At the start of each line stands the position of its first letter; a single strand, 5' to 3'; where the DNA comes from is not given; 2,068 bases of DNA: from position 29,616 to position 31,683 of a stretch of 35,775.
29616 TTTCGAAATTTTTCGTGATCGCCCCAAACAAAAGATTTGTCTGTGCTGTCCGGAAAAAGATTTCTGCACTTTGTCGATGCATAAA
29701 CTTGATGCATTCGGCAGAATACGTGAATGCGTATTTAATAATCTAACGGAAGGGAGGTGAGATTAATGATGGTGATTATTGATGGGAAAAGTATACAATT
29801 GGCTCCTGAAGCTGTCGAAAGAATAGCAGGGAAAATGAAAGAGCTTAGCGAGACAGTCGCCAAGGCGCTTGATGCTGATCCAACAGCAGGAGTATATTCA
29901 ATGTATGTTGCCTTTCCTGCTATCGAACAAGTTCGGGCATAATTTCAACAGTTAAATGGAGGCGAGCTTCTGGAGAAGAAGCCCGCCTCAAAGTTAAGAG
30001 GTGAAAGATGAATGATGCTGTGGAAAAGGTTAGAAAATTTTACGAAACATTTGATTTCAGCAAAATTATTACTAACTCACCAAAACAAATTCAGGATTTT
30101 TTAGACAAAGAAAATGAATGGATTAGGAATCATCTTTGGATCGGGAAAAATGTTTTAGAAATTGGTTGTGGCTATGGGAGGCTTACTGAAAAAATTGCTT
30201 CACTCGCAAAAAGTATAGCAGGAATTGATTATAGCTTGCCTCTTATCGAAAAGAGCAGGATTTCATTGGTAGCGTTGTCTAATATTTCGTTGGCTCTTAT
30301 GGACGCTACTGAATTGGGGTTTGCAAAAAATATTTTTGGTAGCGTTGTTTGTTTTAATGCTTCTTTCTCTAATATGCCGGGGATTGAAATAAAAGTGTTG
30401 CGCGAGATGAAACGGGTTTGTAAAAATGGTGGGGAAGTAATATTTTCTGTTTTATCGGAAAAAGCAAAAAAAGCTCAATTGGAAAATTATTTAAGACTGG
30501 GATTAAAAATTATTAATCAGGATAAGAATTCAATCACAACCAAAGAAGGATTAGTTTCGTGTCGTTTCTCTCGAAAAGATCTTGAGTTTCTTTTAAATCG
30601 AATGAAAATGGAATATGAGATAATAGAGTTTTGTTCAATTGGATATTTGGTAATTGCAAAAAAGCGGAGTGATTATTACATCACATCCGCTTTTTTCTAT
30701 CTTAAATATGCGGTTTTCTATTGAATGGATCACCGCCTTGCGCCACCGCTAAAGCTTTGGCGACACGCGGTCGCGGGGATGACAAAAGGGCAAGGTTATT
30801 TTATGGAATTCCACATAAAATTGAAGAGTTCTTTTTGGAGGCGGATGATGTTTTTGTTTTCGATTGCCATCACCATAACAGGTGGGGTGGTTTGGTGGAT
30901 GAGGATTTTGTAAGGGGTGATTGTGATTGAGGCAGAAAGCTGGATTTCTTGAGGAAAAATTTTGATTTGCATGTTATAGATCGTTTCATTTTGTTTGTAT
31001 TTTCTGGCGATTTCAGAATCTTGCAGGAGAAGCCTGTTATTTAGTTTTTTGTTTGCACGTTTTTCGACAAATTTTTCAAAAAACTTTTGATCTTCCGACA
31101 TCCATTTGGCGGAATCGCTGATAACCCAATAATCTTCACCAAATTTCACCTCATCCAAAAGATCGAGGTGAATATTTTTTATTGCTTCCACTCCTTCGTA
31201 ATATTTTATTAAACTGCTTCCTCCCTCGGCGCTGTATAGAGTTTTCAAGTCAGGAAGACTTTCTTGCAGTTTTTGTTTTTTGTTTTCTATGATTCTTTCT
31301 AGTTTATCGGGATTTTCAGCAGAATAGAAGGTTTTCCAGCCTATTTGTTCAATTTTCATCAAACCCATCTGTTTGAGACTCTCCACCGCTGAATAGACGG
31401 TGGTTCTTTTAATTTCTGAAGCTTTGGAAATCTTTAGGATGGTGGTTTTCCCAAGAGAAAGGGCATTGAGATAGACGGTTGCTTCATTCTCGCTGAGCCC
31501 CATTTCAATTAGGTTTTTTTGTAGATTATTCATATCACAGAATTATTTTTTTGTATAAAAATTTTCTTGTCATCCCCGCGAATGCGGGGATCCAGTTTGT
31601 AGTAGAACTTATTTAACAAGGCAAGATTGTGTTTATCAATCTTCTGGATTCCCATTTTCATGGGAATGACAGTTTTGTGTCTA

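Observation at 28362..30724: Radical SAM/SPASM, short Cys-free peptide and methyltransferase cluster: candidate RiPP pathway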

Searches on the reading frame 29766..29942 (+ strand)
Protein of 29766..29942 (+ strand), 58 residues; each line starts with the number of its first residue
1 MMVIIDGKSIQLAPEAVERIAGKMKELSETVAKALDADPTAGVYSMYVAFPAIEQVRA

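Call 3: search_protein_families(library=pfam, proteins=[window:29766-29942:+], max_evalue=0.01)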
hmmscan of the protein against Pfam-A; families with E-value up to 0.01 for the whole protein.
window:29766-29942:+ (58 aa): 0 families

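Call 4: search_protein_families(library=ncbifam, proteins=[window:29766-29942:+], max_evalue=0.01)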
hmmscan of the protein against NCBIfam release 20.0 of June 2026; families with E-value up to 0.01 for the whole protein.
window:29766-29942:+ (58 aa): 0 families

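Call 25: find_homologous_proteins(query=A2, max_evalue=0.01)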
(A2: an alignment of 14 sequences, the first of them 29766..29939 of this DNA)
Query A2 (14 sequences) (58 aa, profile of the alignment): 450 proteins with E <= 0.01 among 693 candidates; the best 120 are listed.
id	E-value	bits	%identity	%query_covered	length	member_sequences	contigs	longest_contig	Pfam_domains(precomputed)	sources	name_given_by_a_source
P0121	6.3e-30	121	-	-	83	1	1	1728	-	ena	-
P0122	9.1e-25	104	-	-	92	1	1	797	-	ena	-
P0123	9.3e-25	104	-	-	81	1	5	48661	-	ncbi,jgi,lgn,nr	ncbi:hypothetical protein FJZ19_02270 [Candidatus Pacearchaeota archaeon]|nr:hypothetical protein [C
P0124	4.9e-24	102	-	-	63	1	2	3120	-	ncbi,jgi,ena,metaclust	metaclust:\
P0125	8.6e-24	101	-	-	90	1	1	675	-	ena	-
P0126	9.6e-24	101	-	-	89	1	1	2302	-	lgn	-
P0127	3.8e-23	99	-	-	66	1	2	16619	-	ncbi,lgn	ncbi:MAG: hypothetical protein WBF13_08425 [Candidatus Zixiibacteriota bacterium]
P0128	4.2e-23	99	-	-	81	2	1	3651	-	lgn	-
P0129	9.5e-23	98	-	-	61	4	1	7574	-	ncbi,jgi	jgi:hypothetical protein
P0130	6.1e-22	95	-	-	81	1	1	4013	-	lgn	-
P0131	7.5e-22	95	40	26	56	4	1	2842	-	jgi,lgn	jgi:hypothetical protein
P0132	1.2e-21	94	-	-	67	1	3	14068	-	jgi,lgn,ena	jgi:hypothetical protein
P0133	1.6e-21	94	-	-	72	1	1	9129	-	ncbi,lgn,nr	ncbi:MAG: hypothetical protein C4B58_14920 [Deltaproteobacteria bacterium]|nr:MAG: hypothetical prot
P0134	1.7e-21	94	-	-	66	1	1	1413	-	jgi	jgi:hypothetical protein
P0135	2.0e-21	94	-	-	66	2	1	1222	-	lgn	-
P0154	2.7e-20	90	-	-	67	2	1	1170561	-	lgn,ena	-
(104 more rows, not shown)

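Call 46: find_homologous_proteins(query=A3, max_evalue=1)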
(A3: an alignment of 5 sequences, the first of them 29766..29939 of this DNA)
Query A3 (5 sequences) (58 aa, profile of the alignment): 30 proteins with E <= 1 among 144 candidates.
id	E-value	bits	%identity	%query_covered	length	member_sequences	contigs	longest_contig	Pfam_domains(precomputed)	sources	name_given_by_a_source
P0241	1.8e-22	97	57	40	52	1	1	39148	-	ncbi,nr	ncbi:MAG: hypothetical protein HGB18_04565 [Candidatus Moranbacteria bacterium]|nr:hypothetical prot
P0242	2.4e-21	93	100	100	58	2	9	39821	-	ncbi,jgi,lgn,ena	-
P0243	3.4e-16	77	53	52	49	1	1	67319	-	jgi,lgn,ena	jgi:hypothetical protein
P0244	6.7e-15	73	32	62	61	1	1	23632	-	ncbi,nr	ncbi:MAG: hypothetical protein HY754_14430 [Nitrospirae bacterium]|nr:hypothetical protein [Nitrospi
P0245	1.0e-14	72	52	43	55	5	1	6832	-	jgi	jgi:hypothetical protein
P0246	1.3e-14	72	68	98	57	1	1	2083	-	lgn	-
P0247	5.2e-14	70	38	98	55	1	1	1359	-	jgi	jgi:hypothetical protein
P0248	2.4e-10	58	52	43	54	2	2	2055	-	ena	-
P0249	1.5e-9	56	52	55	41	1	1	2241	-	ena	-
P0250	3.1e-9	55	31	72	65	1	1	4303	-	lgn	-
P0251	4.9e-9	54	55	53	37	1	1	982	-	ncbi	-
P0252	5.6e-9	54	40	50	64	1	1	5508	-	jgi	jgi:hypothetical protein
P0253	5.7e-9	54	35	43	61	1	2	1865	-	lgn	-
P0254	1.6e-8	52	35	81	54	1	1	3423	-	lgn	-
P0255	1.7e-8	52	57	60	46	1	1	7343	-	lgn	-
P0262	1.7e-7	49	37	50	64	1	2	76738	-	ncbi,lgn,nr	ncbi:MAG: hypothetical protein GWN64_14435 [Candidatus Thorarchaeota archaeon]|nr:hypothetical prote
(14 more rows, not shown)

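Call 59: find_encoding_contigs(protein=P0154, flank=7000, max_places=1)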
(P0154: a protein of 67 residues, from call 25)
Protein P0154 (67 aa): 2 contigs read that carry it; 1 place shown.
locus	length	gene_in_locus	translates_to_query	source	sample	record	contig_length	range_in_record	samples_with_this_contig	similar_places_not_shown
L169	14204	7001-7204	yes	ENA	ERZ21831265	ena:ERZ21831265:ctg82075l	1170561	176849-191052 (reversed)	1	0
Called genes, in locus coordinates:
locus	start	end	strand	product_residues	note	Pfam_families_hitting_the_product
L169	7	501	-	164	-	-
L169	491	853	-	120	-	-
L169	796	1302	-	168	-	-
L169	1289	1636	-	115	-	-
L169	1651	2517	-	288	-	-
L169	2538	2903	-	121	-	-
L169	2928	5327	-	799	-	PF02086:MethyltransfD12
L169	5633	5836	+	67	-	PF13560:HTH_31, PF12844:HTH_19 (weak), PF01381:HTH_3, PF22495:HTH_92 (weak)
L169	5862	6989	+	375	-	PF13433:Peripla_BP_5, PF13458:Peripla_BP_6, PF01094:ANF_receptor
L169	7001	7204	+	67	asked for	-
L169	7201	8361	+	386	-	PF04055:Radical_SAM, PF13186:SPASM (weak)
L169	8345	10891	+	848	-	PF08241:Methyltransf_11 (weak), PF08242:Methyltransf_12, PF13649:Methyltransf_25, PF13847:Methyltransf_31 (weak)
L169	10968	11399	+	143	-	-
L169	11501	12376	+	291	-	PF02653:BPD_transp_2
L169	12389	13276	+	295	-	PF02653:BPD_transp_2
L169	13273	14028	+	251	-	PF00005:ABC_tran, PF13304:AAA_21 (weak), PF12399:BCA_ABC_TP_C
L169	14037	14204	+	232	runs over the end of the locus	PF02463:SMC_N (faint), PF00005:ABC_tran, PF13304:AAA_21 (weak)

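Call 60: find_encoding_contigs(protein=P0262, flank=7000, max_places=1)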
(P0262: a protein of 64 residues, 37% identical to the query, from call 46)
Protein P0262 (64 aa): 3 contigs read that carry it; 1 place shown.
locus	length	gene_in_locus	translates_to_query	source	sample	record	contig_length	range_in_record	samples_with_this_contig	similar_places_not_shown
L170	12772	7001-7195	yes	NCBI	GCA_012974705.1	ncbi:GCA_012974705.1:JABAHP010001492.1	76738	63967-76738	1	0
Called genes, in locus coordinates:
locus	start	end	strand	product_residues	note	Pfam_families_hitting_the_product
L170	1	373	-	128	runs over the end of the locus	-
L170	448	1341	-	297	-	PF11171:DUF2958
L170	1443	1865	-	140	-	-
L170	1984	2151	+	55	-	-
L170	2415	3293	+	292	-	PF02653:BPD_transp_2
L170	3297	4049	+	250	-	-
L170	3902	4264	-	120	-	-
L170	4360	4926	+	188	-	-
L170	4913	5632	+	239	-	PF00005:ABC_tran, PF13304:AAA_21 (faint)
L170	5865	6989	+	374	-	PF13433:Peripla_BP_5, PF13458:Peripla_BP_6, PF01094:ANF_receptor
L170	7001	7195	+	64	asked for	-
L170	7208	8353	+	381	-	PF04055:Radical_SAM, PF13186:SPASM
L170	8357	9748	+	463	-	-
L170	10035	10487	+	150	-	-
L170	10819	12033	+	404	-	PF04055:Radical_SAM, PF13186:SPASM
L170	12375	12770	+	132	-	?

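Call 61: find_encoding_contigs(protein=P0123, flank=7000, max_places=1)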
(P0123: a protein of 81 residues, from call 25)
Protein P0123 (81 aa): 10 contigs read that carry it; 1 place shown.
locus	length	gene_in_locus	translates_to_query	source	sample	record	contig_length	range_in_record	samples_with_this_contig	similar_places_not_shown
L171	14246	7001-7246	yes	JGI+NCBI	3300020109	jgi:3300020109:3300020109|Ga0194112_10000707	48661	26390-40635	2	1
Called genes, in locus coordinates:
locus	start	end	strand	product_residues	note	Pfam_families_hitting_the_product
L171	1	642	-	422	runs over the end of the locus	PF01336:tRNA_anti-codon, PF00152:tRNA-synt_2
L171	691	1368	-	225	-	-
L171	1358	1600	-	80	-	-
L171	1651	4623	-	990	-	PF13588:HSDR_N_2 (weak), PF20464:MmeI_N (faint), PF02384:N6_Mtase, PF20473:MmeI_Mtase, PF01170:UPF0020 (weak), PF07669:Eco57I, PF12950:TaqI_C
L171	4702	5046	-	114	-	-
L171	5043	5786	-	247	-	-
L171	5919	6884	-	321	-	PF13404:HTH_AsnC-type, PF13412:HTH_24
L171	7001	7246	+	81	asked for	-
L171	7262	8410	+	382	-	PF13353:Fer4_12 (weak), PF04055:Radical_SAM, PF13186:SPASM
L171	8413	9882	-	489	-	PF02934:GatB_N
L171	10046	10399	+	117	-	PF12089:DUF3566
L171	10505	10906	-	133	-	-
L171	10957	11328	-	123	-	PF01022:HTH_5, PF12840:HTH_20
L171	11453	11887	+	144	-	-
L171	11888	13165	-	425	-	PF18195:GatD_N, PF00710:Asparaginase, PF17763:Asparaginase_C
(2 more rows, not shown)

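Call 83: search_protein_families(library=ncbifam, proteins=[L169:8345-10891:+, L169:10968-11399:+, L170:8357-9748:+, L170:10035-10487:+, L170:10819-12033:+], max_evalue=0.001)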
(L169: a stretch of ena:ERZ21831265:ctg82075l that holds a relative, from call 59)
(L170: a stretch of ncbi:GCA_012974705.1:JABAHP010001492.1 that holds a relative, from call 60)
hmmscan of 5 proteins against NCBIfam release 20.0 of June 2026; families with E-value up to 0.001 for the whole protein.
L169:8345-10891:+ (848 aa): 10 families
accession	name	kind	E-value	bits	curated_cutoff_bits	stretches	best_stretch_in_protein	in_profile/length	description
NF043040.1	corrin_prot_MT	hypoth_equivalog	4.8e-09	36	180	1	532-643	41-148/216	corrinoid protein-associated methyltransferase CpaM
NF041820.1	daptide_MTase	equivalog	2.1e-07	30.7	175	1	515-668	24-168/243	daptide-type RiPP biosynthesis methyltransferase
TIGR02469.1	CbiT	equivalog_domain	3.5e-06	27.3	78.3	1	535-643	22-121/124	precorrin-6Y C5,15-methyltransferase (decarboxylating) subunit CbiT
NF040703.1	cyclopro_CfaB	exception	1.3e-05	24.2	650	1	489-641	120-262/393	C17 cyclopropane fatty acid synthase CfaB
TIGR01934.1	MenG_MenH_UbiE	subfamily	2e-05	24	158.35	1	535-647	42-146/223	ubiquinone/menaquinone biosynthesis methyltransferase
NF001244.0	PRK00216.1-5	equivalog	2.5e-05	23.7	216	1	535-646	51-157/236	bifunctional demethylmenaquinone methyltransferase/2-methoxy-6-polyprenyl-1,4-benzoquinol methylase UbiE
NF041537.1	ArsM_AhpD_UU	exception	3.9e-05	22.6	510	1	531-643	75-181/345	arsenite methyltransferase/AhpD domain selenoprotein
NF011995.0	PRK15451.1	equivalog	0.00014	21.4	285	1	531-644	55-165/247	carboxy-S-adenosyl-L-methionine synthase CmoA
TIGR00740.1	TIGR00740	equivalog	0.00016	21.5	193.3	1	532-644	53-162/239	carboxy-S-adenosyl-L-methionine synthase CmoA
NF008264.0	PRK11036.1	equivalog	0.00041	19.9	366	1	533-647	45-152/261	tRNA uridine 5-oxyacetic acid(34) methyltransferase CmoM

L169:10968-11399:+ (143 aa): 0 families

L170:8357-9748:+ (463 aa): 0 families

L170:10035-10487:+ (150 aa): 0 families

L170:10819-12033:+ (404 aa): 52 families (the best 25 are shown)
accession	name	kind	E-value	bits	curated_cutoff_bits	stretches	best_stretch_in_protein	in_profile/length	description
TIGR04317.1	W_rSAM_matur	equivalog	5.2e-30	104.7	380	1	32-368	3-314/349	tungsten cofactor oxidoreductase radical SAM maturase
TIGR04311.1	rSAM_Geo_metal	subfamily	3.9e-20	72.3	400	2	35-215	5-182/423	radical SAM/SPASM family putative metalloenzyme maturase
TIGR04546.1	rSAM_ahbC_deAc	equivalog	7.2e-20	71.1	650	1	35-349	41-339/390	12,18-didecarboxysiroheme deacetylase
TIGR04251.1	SCM_rSAM_ScmF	equivalog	3.2e-18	66.3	400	1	32-297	3-253/353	SynChlorMet cassette radical SAM/SPASM protein ScmF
NF050035.1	rSAM_WgK_link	exception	1.1e-17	64.1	650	1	35-220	11-184/367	radical SAM/SPASM peptide maturase WgkB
TIGR04054.1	rSAM_NirJ1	equivalog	6.2e-17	61.3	650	1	35-344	38-331/387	putative heme d1 biosynthesis radical SAM protein NirJ1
TIGR02109.1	PQQ_syn_pqqE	equivalog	4e-16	58.9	381.35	1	36-349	10-290/358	pyrroloquinoline quinone biosynthesis protein PqqE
TIGR04545.1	rSAM_ahbD_hemeb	equivalog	1.2e-15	57.8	500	1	36-370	3-320/339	heme b synthase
NF045574.1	sacti_mat_StsB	exception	1.2e-15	57.4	625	1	31-217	94-266/466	StsB family radical SAM/SPASM domain sactipeptide maturase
TIGR02668.1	moaA_archaeal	equivalog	5.7e-15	55.1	325.25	1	32-244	9-207/303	GTP 3',8-cyclase MoaA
TIGR04051.1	rSAM_NirJ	equivalog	1.7e-14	53.6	515.45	1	39-368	8-319/354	heme d1 biosynthesis radical SAM protein NirJ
NF001199.0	PRK00164.2-1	equivalog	2.3e-14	53.2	231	1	33-208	12-176/308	GTP 3',8-cyclase MoaA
TIGR03962.1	mycofact_rSAM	equivalog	9.1e-14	51.4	265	1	36-352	15-295/339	mycofactocin radical SAM maturase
TIGR02666.1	moaA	equivalog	2.1e-13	50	284.05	1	34-246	11-219/336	GTP 3',8-cyclase MoaA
TIGR04250.1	SCM_rSAM_ScmE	equivalog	3.2e-13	49.3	400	1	33-171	3-140/358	SynChlorMet cassette radical SAM/SPASM protein ScmE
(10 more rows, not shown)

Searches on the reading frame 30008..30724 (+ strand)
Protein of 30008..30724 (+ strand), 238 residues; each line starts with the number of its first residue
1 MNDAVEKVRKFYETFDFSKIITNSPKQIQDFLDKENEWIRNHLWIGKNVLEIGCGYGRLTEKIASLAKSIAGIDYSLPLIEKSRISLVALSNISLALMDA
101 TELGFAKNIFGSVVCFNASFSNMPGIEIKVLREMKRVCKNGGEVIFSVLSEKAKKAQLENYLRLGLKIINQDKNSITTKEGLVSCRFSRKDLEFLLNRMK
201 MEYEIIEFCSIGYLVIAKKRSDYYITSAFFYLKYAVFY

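Call 3: search_protein_families(library=pfam, proteins=[window:30008-30724:+], max_evalue=0.01)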
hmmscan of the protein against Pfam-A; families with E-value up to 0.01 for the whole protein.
window:30008-30724:+ (238 aa): 10 families
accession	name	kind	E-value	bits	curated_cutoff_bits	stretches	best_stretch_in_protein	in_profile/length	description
PF13649.12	Methyltransf_25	-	2.6e-15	57.3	27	1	49-142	1-97/97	Methyltransferase domain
PF08241.18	Methyltransf_11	-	2.1e-13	51.2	21.2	1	50-146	1-95/95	Methyltransferase domain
PF13847.12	Methyltransf_31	-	1e-12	48.4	27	1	46-152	4-116/145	Methyltransferase domain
PF13489.12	Methyltransf_23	-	5.8e-08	33.1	27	1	46-157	23-127/164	Methyltransferase domain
PF08242.18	Methyltransf_12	-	9.5e-08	33.1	30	1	50-143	1-97/98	Methyltransferase domain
PF01209.24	Ubie_methyltran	-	1.3e-06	28.4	20.1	1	46-150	48-155/233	ubiE/COQ5 methyltransferase family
PF05401.17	NodS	-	4.8e-05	23.7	24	1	48-117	46-114/201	Nodulation protein S (NodS)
PF00398.26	RrnaAD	-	0.0006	19.4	24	1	18-109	9-94/263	Ribosomal RNA adenine dimethylase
PF01135.25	PCMT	-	0.0023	18.2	20.3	1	37-150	67-175/210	Protein-L-isoaspartate(D-aspartate) O-methyltransferase (PCMT)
PF05219.18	DREV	-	0.004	16.7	26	1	20-149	70-189/265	DREV methyltransferase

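Call 4: search_protein_families(library=ncbifam, proteins=[window:30008-30724:+], max_evalue=0.01)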
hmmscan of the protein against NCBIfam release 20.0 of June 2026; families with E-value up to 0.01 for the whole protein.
window:30008-30724:+ (238 aa): 33 families (the best 25 are shown)
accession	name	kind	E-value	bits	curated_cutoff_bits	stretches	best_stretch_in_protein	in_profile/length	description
NF043040.1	corrin_prot_MT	hypoth_equivalog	2.3e-12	46.8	180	1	37-164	32-167/216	corrinoid protein-associated methyltransferase CpaM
NF047649.1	MTase_UXPK_star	exception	1.4e-10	40.7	460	1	20-147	51-182/283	methyltransferase/UXPK-star double selenoprotein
NF045882.1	PLipidMtase_Leg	equivalog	2.3e-10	40.6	390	1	45-147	42-144/207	phospholipid N-methyltransferase PmtA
NF045667.1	MTase_DVU1556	equivalog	9.1e-10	38.3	155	1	46-207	23-166/213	DVU_1556 family methyltransferase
NF001243.0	PRK00216.1-4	equivalog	1.7e-09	37.4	235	1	43-146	45-151/237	demethylmenaquinone methyltransferase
TIGR02752.1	MenG_heptapren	equivalog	1e-08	35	419.85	1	37-146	36-149/231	demethylmenaquinone methyltransferase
NF041536.1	ArsM_DUF2284_UU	exception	2.5e-08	32.7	575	1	35-147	66-181/459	arsenite methyltransferase/DUF2284 domain selenoprotein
TIGR01934.1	MenG_MenH_UbiE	subfamily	2.6e-08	33.5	158.35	1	45-154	39-149/223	ubiquinone/menaquinone biosynthesis methyltransferase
TIGR02072.1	BioC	equivalog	9.5e-08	32.1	184.95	1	46-152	35-138/244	malonyl-ACP O-methyltransferase BioC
NF001241.0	PRK00216.1-2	equivalog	1.6e-07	31.2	327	1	45-161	51-162/231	demethylmenaquinone methyltransferase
NF045649.1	2X_seleno_MduS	exception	2.6e-07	29.9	380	1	47-161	43-162/338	methyltransferase domain-containing selenoprotein MduS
NF001240.0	PRK00216.1-1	equivalog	3e-07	29.7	378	1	45-161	63-183/251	bifunctional demethylmenaquinone methyltransferase/2-methoxy-6-polyprenyl-1,4-benzoquinol methylase UbiE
NF041537.1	ArsM_AhpD_UU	exception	3.4e-07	29.4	510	1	31-150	62-186/345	arsenite methyltransferase/AhpD domain selenoprotein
TIGR01983.1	UbiG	equivalog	4.3e-07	29.5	102.95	1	40-153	49-158/228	bifunctional 2-polyprenyl-6-hydroxyphenol methylase/3-demethylubiquinol 3-O-methyltransferase UbiG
TIGR02021.1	BchM-ChlM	equivalog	1.5e-06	27.8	158.9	1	10-117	19-126/218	magnesium protoporphyrin IX methyltransferase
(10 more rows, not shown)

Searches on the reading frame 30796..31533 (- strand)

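Call 3: search_protein_families(library=pfam, proteins=[window:30796-31533:-], max_evalue=0.01)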
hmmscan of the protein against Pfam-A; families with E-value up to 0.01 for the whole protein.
window:30796-31533:- (245 aa): 2 families
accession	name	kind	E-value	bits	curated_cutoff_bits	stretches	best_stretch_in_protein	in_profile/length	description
PF01978.25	TrmB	-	2.4e-14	53.4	25.6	1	10-75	3-67/68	Sugar-specific transcriptional regulator TrmB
PF14493.12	HTH_40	-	0.0019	18.9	27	1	29-98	12-74/89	Helix-turn-helix domain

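Call 4: search_protein_families(library=ncbifam, proteins=[window:30796-31533:-], max_evalue=0.01)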
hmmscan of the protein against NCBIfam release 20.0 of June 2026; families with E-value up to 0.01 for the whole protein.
window:30796-31533:- (245 aa): 6 families
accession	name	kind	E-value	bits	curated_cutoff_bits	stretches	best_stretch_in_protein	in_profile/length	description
NF047390.1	TransRegTrmBL1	equivalog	1.8e-07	30.4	650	1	4-108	6-110/341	HTH-type sugar sensing transcriptional regulator TrmBL1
NF040851.1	tran_reg_TrmB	equivalog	5.6e-05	22.5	600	1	3-98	6-104/338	HTH-type sugar-sensing transcriptional regulator TrmB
NF047392.1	TransRegTrmBHalo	equivalog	0.00011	21.3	500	1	10-100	15-101/349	HTH-type sugar sensing transcriptional regulator TrmB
TIGR01884.1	cas_HTH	subfamily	0.0026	17.2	60.2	1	8-62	135-189/202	CRISPR-associated CARF protein Csa3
NF041141.1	tran_reg_TrmBL2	equivalog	0.0069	15.9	530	0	6-94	11-97/264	HTH-type transcriptional regulator TrmBL2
NF053606.1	Sta1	subfamily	0.0076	16.3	80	0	12-64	17-69/100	Sta1 family transcriptional regulator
